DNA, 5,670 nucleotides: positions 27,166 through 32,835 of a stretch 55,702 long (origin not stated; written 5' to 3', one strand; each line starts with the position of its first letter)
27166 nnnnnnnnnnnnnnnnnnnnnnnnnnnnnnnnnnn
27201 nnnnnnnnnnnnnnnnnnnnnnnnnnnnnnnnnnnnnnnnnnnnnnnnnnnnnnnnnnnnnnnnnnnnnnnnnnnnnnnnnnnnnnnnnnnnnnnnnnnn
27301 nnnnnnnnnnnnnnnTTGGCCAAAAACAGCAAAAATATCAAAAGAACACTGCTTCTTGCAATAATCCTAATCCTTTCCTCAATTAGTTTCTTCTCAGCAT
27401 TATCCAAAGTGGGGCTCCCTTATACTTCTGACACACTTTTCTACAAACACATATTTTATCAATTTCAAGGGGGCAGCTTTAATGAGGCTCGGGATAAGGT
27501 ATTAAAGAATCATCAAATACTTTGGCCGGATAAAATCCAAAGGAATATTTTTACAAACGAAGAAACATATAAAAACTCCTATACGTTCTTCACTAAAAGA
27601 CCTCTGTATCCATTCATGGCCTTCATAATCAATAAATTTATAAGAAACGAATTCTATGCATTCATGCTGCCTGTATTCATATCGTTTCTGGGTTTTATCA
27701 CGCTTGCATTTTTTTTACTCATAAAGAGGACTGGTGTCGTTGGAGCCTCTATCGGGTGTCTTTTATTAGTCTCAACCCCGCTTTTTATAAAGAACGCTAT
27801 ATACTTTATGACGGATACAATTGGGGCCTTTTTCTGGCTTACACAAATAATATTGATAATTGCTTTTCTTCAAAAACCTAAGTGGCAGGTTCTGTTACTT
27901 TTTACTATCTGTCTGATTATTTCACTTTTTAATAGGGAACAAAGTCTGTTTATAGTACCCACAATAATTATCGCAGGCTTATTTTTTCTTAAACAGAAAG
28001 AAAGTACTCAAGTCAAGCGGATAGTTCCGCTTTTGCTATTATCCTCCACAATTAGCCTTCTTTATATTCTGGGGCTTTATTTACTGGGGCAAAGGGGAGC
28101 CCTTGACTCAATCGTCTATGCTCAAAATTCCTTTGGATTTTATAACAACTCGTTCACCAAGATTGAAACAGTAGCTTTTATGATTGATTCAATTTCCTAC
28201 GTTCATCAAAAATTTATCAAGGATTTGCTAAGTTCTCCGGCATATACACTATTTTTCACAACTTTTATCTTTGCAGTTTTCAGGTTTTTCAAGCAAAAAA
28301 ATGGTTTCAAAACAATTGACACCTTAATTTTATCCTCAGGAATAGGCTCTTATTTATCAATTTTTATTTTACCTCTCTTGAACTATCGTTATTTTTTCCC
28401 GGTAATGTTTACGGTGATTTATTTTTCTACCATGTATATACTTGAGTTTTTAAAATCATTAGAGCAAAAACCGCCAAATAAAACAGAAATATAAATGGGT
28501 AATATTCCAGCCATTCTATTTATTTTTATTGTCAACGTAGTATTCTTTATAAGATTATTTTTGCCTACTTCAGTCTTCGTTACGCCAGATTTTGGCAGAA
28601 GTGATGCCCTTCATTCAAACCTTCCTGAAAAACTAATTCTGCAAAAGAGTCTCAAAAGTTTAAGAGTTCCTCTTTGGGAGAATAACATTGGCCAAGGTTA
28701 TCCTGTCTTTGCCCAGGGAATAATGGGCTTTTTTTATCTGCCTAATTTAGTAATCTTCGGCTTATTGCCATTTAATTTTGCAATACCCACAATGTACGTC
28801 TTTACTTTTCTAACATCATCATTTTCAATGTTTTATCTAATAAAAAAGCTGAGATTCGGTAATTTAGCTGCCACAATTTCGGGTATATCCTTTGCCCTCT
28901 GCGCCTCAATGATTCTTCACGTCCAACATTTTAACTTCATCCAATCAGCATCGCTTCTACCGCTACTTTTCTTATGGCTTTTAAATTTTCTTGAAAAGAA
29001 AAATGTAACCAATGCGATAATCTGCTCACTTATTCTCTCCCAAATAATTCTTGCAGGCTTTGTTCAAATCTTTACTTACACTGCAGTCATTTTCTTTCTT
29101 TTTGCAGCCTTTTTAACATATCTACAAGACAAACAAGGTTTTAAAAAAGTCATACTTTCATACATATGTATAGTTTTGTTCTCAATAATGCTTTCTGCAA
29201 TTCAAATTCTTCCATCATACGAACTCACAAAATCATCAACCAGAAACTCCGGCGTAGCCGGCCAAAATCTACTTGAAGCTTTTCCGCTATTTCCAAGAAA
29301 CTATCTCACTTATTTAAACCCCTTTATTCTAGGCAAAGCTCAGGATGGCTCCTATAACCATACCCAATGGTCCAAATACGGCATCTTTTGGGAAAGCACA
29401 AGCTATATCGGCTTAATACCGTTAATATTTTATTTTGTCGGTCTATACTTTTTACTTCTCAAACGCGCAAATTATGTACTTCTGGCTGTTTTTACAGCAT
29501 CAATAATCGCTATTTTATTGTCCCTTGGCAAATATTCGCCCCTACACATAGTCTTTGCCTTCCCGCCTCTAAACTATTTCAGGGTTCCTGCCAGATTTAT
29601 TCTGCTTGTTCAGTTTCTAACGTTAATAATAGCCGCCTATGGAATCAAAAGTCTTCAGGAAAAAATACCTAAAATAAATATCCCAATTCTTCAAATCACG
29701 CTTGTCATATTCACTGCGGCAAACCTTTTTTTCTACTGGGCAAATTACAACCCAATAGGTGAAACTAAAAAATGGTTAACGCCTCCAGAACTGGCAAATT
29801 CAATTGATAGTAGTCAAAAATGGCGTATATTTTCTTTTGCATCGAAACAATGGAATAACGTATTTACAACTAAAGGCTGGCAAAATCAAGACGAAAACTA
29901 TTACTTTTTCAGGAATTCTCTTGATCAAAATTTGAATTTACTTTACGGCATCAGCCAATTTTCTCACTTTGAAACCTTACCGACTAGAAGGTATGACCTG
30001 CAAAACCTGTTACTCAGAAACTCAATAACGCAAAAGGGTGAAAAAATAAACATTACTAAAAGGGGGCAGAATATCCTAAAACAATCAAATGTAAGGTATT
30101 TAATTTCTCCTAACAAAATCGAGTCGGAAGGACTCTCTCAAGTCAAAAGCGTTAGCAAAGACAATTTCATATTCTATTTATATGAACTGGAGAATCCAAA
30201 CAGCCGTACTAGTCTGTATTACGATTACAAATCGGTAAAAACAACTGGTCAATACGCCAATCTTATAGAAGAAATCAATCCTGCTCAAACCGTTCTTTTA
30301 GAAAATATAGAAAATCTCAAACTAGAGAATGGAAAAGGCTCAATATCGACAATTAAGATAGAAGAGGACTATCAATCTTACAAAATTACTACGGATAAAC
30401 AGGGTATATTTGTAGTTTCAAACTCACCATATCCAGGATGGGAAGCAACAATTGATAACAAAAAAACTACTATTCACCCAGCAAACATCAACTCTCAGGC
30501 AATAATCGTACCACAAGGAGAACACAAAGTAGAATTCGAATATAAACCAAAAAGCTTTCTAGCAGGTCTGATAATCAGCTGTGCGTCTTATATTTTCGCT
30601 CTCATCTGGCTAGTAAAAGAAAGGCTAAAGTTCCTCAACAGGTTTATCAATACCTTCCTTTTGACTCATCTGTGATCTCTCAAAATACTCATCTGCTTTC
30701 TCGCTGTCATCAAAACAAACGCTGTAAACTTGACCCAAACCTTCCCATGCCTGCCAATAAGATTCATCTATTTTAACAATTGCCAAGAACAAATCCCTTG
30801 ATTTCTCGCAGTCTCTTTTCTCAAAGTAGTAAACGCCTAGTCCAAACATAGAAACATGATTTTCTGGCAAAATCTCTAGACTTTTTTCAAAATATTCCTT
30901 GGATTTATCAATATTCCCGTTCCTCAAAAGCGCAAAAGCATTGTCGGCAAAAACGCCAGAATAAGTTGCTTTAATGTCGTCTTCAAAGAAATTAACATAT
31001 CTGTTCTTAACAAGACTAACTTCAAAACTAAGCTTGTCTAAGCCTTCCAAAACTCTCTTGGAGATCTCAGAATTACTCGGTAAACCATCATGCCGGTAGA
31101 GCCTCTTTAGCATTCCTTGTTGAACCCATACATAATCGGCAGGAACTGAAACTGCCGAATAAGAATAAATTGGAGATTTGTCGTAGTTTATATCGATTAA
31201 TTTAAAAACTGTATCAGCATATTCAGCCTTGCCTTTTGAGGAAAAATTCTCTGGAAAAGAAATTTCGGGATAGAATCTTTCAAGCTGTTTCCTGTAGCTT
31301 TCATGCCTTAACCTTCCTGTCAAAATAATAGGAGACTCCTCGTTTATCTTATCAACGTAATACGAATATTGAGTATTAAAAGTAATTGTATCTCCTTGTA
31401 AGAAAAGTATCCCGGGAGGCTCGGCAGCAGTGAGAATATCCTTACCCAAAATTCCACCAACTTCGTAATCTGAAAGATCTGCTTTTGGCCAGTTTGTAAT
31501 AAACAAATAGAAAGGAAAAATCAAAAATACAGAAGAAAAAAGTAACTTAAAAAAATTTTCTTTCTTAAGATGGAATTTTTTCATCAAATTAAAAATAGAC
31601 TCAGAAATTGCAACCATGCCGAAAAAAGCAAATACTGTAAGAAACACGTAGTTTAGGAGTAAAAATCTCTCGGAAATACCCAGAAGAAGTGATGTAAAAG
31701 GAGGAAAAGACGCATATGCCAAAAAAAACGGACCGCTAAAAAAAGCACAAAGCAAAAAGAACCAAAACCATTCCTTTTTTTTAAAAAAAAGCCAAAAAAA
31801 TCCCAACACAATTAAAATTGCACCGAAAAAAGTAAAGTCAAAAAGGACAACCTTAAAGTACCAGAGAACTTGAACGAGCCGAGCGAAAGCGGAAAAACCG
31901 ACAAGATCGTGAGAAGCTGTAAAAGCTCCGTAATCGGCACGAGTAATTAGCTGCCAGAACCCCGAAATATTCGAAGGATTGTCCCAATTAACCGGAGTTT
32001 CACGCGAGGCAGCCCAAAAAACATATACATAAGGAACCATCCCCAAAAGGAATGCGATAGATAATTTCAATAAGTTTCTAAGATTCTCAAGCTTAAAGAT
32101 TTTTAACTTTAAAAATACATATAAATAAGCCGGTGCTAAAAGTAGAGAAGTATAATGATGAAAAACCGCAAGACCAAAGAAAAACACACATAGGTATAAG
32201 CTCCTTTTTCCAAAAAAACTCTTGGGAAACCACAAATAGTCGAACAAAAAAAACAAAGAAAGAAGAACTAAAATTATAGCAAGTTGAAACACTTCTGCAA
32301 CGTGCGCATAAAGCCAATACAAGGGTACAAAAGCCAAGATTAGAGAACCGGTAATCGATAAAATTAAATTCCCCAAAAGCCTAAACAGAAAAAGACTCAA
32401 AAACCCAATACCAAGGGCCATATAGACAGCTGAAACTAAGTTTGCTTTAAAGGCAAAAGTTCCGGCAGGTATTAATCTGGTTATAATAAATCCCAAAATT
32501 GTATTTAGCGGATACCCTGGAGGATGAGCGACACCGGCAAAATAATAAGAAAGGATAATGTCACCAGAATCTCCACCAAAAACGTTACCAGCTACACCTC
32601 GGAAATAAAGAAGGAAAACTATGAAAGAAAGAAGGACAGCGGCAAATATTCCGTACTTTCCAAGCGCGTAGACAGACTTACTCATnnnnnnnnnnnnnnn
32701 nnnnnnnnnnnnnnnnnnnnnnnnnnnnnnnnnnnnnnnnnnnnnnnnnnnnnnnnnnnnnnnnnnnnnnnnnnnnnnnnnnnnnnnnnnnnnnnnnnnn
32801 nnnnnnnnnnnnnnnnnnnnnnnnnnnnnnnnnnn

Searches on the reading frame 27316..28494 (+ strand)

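Call 59: search_protein_families(library=pfam, proteins=[window:27316-28494:+])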
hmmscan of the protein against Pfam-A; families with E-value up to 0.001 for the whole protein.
window:27316-28494:+ (392 aa): 1 family
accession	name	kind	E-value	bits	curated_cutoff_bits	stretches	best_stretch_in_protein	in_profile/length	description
PF13231.12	PMT_2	-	3.2e-05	24.6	26.1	1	96-248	4-151/160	Dolichyl-phosphate-mannose-protein mannosyltransferase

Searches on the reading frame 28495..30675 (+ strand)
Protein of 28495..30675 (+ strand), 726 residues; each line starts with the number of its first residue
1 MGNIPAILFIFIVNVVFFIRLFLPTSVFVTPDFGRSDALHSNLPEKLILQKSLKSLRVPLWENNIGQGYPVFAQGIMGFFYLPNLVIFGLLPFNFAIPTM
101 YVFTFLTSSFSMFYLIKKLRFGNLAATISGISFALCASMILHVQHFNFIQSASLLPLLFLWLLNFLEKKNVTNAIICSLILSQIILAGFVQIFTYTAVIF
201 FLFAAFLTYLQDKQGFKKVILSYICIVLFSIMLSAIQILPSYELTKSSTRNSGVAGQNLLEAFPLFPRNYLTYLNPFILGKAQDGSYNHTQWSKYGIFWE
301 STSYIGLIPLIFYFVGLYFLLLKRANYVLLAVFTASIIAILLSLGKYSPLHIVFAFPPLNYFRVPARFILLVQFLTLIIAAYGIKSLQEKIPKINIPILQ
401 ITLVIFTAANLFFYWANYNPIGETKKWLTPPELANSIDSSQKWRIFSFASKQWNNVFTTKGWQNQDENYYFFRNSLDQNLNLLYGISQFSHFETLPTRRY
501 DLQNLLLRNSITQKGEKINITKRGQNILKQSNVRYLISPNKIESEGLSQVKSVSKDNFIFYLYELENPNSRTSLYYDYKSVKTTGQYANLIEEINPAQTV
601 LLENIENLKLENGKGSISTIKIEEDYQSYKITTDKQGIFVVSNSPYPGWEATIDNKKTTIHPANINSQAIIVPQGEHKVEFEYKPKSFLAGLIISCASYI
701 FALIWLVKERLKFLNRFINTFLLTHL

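Call 59: search_protein_families(library=pfam, proteins=[window:28495-30675:+])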
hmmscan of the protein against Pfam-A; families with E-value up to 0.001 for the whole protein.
window:28495-30675:+ (726 aa): 1 family
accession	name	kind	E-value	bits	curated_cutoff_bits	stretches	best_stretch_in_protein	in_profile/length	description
PF09586.16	YfhO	-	1.4e-16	60.5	28.5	2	619-695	758-835/835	Bacterial membrane protein YfhO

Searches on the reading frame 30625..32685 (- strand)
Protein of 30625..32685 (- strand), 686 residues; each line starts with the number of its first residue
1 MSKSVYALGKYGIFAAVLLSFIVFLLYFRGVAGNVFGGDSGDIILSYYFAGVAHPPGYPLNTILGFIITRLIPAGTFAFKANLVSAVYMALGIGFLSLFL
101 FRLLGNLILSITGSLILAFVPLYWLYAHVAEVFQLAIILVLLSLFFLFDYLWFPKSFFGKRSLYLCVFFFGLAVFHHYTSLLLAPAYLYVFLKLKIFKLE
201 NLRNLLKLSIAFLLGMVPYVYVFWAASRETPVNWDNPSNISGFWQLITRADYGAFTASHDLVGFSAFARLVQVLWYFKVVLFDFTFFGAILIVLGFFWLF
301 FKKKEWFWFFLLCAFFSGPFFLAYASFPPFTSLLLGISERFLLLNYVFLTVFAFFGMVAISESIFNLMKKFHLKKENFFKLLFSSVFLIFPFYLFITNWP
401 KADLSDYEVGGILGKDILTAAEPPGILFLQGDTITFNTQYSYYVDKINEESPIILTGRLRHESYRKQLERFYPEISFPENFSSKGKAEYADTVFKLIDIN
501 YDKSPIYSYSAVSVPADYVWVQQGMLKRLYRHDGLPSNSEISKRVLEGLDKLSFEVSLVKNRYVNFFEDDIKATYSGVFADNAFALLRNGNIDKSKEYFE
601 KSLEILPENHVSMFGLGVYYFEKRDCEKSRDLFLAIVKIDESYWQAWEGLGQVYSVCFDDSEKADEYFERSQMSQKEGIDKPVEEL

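Call 59: search_protein_families(library=pfam, proteins=[window:30625-32685:-])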
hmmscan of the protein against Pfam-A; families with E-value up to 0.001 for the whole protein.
window:30625-32685:- (686 aa): 5 families
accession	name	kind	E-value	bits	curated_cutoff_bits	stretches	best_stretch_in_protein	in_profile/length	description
PF11028.14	TMEM260-like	-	2e-19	70.5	24.2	1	39-193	1-172/179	Protein O-mannosyl-transferase TMEM260-like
PF07719.23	TPR_2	-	3.8e-06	27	27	0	583-609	8-34/34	Tetratricopeptide repeat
PF13424.12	TPR_12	-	4.8e-06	27.1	30.1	1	583-641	10-76/77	Tetratricopeptide repeat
PF13181.12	TPR_8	-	0.00013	22.3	25.7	0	585-607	10-32/34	Tetratricopeptide repeat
PF13431.12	TPR_17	-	0.00063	20.3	24.4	0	598-624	1-27/34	Tetratricopeptide repeat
